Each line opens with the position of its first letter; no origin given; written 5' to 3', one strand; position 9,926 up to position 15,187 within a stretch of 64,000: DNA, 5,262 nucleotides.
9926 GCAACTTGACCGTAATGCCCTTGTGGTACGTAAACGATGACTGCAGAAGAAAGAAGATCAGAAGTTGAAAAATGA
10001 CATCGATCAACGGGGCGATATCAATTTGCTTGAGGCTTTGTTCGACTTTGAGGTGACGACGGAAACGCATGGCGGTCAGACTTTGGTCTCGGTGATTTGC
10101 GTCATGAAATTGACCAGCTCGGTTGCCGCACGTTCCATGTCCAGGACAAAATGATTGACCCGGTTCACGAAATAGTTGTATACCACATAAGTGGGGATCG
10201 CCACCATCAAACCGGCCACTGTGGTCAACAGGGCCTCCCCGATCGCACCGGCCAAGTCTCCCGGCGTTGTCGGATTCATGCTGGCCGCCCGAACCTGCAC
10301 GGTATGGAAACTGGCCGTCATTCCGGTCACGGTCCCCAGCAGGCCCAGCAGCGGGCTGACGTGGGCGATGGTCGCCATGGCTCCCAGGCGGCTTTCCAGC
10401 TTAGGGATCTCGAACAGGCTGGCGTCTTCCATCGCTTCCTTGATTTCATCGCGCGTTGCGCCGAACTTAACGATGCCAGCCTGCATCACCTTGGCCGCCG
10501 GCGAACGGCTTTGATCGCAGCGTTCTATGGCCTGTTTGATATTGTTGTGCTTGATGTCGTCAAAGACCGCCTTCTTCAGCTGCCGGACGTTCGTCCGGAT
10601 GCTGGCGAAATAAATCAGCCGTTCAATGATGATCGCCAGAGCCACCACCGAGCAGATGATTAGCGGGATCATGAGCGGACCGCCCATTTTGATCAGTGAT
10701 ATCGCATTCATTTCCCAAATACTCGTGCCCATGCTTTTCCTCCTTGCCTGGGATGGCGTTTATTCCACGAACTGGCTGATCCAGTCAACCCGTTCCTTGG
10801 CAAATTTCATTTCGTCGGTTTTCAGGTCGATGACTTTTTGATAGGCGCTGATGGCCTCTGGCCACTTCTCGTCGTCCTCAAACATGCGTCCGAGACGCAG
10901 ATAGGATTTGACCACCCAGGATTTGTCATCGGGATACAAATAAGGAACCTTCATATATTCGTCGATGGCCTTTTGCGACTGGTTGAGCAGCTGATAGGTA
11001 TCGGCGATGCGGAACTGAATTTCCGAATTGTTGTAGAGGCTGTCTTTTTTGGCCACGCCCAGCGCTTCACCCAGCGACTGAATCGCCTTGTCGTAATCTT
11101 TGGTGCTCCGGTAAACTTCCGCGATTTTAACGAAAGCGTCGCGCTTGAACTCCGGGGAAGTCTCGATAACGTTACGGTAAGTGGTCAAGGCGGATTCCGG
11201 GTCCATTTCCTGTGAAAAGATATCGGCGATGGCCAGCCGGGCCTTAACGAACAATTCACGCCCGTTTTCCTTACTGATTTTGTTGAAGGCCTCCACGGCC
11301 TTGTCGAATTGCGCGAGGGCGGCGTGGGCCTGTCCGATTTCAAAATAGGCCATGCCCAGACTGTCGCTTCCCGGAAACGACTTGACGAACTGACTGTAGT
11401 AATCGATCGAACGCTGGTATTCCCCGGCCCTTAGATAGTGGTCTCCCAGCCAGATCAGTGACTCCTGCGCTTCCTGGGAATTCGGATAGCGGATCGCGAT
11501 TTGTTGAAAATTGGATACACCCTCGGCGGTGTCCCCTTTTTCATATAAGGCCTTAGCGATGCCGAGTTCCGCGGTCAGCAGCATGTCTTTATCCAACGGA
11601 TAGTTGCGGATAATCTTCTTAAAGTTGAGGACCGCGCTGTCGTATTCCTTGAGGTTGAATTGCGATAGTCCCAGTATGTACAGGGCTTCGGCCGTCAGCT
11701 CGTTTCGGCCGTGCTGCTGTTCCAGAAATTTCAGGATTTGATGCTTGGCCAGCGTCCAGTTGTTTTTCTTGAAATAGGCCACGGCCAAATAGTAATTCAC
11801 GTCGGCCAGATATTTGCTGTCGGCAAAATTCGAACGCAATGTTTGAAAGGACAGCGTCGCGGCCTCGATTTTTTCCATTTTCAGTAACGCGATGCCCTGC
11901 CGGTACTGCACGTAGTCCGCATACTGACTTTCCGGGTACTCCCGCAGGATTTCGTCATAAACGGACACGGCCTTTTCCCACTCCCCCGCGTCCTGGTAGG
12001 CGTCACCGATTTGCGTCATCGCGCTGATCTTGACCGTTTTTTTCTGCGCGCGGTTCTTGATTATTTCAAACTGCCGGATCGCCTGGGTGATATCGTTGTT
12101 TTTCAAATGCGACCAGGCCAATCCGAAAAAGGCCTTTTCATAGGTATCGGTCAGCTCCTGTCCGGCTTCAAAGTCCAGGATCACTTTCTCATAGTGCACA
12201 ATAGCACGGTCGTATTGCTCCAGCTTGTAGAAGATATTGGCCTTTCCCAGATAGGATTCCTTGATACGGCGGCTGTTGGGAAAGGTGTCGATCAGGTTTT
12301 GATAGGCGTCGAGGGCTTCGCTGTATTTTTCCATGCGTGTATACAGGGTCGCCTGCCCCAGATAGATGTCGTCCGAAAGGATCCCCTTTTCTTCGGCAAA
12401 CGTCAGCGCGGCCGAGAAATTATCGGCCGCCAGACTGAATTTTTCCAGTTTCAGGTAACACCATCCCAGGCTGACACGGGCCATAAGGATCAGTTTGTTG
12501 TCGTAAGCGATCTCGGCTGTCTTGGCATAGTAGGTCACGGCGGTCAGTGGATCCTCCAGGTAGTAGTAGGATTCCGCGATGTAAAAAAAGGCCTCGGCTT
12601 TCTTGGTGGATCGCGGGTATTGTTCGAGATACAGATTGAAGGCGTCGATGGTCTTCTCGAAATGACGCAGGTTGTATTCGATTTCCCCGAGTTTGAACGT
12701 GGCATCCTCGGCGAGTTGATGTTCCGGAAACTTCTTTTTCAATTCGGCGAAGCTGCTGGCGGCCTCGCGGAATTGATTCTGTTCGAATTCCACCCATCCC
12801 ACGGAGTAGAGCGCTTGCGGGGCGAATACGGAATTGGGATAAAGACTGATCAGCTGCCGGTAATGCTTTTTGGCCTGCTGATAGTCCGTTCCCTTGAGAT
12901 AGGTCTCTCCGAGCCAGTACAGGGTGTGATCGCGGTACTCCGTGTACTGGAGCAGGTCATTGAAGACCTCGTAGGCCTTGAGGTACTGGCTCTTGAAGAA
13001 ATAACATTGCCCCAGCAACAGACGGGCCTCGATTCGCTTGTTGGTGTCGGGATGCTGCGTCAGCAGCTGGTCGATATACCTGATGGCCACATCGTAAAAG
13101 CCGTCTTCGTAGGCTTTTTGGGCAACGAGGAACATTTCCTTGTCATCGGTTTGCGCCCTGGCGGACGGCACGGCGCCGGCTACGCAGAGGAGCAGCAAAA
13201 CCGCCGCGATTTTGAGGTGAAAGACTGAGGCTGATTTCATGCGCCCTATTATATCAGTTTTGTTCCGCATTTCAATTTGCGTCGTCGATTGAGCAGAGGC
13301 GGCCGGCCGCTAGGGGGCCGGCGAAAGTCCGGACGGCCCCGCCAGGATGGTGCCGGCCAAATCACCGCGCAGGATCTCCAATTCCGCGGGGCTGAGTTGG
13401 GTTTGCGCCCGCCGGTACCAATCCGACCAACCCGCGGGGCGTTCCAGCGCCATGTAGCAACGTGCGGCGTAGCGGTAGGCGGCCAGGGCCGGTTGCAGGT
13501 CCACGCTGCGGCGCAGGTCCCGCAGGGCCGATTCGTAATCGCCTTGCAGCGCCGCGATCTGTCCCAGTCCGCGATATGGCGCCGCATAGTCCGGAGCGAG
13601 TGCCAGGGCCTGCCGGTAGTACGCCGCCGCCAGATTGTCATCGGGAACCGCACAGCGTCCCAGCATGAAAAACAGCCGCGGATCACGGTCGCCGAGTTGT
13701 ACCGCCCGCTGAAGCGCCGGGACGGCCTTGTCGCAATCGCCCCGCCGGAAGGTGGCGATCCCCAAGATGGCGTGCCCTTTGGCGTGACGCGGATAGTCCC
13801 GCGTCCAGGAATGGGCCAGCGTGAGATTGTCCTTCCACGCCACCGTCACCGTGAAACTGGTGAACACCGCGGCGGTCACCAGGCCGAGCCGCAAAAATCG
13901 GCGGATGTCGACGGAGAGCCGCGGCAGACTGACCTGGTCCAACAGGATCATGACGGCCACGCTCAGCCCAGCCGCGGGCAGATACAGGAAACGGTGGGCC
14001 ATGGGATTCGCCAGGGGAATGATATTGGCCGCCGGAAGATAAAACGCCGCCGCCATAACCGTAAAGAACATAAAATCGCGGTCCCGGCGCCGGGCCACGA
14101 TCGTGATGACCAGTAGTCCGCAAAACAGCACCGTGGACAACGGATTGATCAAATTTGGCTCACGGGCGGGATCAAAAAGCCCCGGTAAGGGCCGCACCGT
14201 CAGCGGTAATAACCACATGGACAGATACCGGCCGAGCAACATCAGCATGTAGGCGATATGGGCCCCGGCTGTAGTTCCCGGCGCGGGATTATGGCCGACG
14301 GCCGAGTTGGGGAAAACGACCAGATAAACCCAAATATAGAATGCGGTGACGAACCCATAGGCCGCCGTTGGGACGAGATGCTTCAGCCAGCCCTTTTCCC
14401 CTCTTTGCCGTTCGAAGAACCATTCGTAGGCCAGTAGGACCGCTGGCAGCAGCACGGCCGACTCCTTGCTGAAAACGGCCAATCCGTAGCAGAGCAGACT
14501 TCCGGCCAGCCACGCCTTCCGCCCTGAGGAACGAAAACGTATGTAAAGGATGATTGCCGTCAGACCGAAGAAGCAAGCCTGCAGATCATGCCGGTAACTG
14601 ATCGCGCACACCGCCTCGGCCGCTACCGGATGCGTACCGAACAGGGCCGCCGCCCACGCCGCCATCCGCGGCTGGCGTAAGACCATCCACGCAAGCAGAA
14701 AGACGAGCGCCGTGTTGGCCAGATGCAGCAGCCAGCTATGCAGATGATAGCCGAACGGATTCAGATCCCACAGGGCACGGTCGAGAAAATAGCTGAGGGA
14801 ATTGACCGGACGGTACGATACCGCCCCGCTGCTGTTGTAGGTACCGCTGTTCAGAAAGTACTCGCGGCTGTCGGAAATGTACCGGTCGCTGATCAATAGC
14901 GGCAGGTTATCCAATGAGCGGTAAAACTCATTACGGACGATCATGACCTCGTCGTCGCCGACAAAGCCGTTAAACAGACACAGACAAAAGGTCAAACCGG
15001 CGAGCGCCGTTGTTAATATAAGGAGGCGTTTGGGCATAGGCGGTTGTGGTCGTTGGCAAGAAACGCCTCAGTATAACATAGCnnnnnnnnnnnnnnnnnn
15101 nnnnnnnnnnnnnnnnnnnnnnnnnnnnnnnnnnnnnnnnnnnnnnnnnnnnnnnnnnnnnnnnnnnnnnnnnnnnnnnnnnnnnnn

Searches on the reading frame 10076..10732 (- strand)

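Call 51: search_protein_families(library=pfam, proteins=[window:10076-10732:-], max_evalue=0.0001)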
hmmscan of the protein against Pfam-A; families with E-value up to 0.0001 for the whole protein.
window:10076-10732:- (218 aa): 1 family
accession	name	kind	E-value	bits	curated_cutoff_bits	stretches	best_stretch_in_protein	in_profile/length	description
PF01618.21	MotA_ExbB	-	1.3e-30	106.2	22.9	1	76-200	3-126/127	MotA/TolQ/ExbB proton channel family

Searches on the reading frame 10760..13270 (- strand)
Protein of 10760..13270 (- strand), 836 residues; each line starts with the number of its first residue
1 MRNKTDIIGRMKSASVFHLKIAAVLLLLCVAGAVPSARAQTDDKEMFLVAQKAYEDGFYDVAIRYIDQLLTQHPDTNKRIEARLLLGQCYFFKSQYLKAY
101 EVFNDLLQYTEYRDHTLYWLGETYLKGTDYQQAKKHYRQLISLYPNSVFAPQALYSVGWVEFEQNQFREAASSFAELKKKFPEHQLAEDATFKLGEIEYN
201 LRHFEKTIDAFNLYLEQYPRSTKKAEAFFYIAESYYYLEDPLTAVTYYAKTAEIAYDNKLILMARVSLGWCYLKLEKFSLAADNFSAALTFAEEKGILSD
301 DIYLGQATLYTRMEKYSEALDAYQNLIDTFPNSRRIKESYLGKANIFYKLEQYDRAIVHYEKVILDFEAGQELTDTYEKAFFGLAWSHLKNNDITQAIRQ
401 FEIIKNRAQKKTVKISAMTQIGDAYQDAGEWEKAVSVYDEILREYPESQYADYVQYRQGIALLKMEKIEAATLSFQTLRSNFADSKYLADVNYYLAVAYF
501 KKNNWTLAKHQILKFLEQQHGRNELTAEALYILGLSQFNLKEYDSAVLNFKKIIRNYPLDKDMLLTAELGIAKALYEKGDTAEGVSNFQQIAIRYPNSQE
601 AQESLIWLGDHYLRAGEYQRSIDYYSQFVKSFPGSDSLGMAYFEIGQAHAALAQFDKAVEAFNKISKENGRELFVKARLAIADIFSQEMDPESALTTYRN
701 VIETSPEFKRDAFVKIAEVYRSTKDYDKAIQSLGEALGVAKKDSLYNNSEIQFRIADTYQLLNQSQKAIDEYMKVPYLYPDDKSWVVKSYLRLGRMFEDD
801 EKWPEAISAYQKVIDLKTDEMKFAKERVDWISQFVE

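Call 51: search_protein_families(library=pfam, proteins=[window:10760-13270:-], max_evalue=0.0001)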
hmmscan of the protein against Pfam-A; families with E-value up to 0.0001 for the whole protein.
window:10760-13270:- (836 aa): 26 families (the best 25 are shown)
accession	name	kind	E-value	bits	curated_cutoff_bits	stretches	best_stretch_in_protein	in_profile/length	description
PF13174.12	TPR_6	-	4.8e-80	259.3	26.3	3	117-147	3-33/33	Tetratricopeptide repeat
PF07719.23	TPR_2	-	3.3e-61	198.8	27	1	117-146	4-33/34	Tetratricopeptide repeat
PF00515.34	TPR_1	-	3.9e-53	175.6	27.8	1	339-364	3-28/34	Tetratricopeptide repeat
PF13432.12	TPR_16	-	4.1e-53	177.8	32.7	1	570-635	2-64/65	Tetratricopeptide repeat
PF13424.12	TPR_12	-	3.3e-47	159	30.1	3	229-294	7-77/77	Tetratricopeptide repeat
PF13428.12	TPR_14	-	1.1e-37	125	23.5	0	420-450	6-36/44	Tetratricopeptide repeat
PF13181.12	TPR_8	-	2.6e-33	111.7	25.7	0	116-146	3-33/34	Tetratricopeptide repeat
PF13525.12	YfiO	-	2.2e-30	106.4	25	4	456-558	9-121/203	Outer membrane lipoprotein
PF14559.12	TPR_19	-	4.5e-29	101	25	0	54-108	2-53/68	Tetratricopeptide repeat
PF12895.13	ANAPC3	-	7.3e-25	87.5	27.2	1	59-137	5-79/82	Anaphase-promoting complex, cyclosome, subunit 3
PF13176.12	TPR_7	-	3.1e-24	83.4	27.9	0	790-819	2-31/36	Tetratricopeptide repeat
PF24575.1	TPR_Slam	-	5.6e-12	46.5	35.2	0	110-174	41-104/104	Surface lipoprotein assembly modifier, N-terminal TPR repeats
PF25064.1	ARM_TT21_5th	-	6.1e-11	43.1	27.8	0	677-743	3-68/117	TT21 fifth ARM repeats domain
PF13512.12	TPR_18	-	5.8e-10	39.9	21.9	0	375-467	7-99/145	Tetratricopeptide repeat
PF25062.1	ARM_TT21_N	-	9.3e-10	39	40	1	205-332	79-200/222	Tetratricopeptide repeat protein 21 N-terminal ARM repeat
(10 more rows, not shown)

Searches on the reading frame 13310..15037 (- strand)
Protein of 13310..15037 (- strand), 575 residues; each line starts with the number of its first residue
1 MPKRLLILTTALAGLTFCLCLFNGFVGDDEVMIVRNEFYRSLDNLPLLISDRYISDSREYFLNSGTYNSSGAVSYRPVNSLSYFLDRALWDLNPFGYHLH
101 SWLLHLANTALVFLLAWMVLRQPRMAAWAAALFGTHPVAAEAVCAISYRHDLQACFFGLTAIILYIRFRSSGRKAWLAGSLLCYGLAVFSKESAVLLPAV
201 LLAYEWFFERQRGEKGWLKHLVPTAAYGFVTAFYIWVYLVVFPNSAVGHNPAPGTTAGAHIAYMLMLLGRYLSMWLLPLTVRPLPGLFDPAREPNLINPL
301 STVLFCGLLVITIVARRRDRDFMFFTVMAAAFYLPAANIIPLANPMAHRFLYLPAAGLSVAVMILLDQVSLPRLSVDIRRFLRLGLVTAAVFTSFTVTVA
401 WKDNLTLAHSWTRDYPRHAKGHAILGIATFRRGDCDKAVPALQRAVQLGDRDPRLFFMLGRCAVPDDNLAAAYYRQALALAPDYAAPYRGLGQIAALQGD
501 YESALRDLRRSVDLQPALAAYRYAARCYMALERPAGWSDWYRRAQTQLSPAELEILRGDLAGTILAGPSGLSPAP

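Call 51: search_protein_families(library=pfam, proteins=[window:13310-15037:-], max_evalue=0.0001)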
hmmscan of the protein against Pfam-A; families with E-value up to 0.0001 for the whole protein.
window:13310-15037:- (575 aa): 9 families
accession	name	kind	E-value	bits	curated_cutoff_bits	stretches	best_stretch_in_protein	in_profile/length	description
PF13414.12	TPR_11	-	2e-09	37.4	26.8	0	470-499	13-42/42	TPR repeat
PF07719.23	TPR_2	-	3.8e-08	33.3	27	0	487-516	3-32/34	Tetratricopeptide repeat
PF13424.12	TPR_12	-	5.8e-07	30.1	30.1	0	470-515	22-75/77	Tetratricopeptide repeat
PF13432.12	TPR_16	-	1.5e-06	29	32.7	0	426-484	4-64/65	Tetratricopeptide repeat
PF13428.12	TPR_14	-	5.6e-06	27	23.5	0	424-461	6-43/44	Tetratricopeptide repeat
PF00515.34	TPR_1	-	6e-06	26.3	27.8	0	488-516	4-32/34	Tetratricopeptide repeat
PF13371.12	TPR_9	-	3.5e-05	24.2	35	0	469-518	13-62/73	Tetratricopeptide repeat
PF14559.12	TPR_19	-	3.8e-05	24.4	25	0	470-505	10-45/68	Tetratricopeptide repeat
PF13181.12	TPR_8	-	5.5e-05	23.4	25.7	0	491-517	7-33/34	Tetratricopeptide repeat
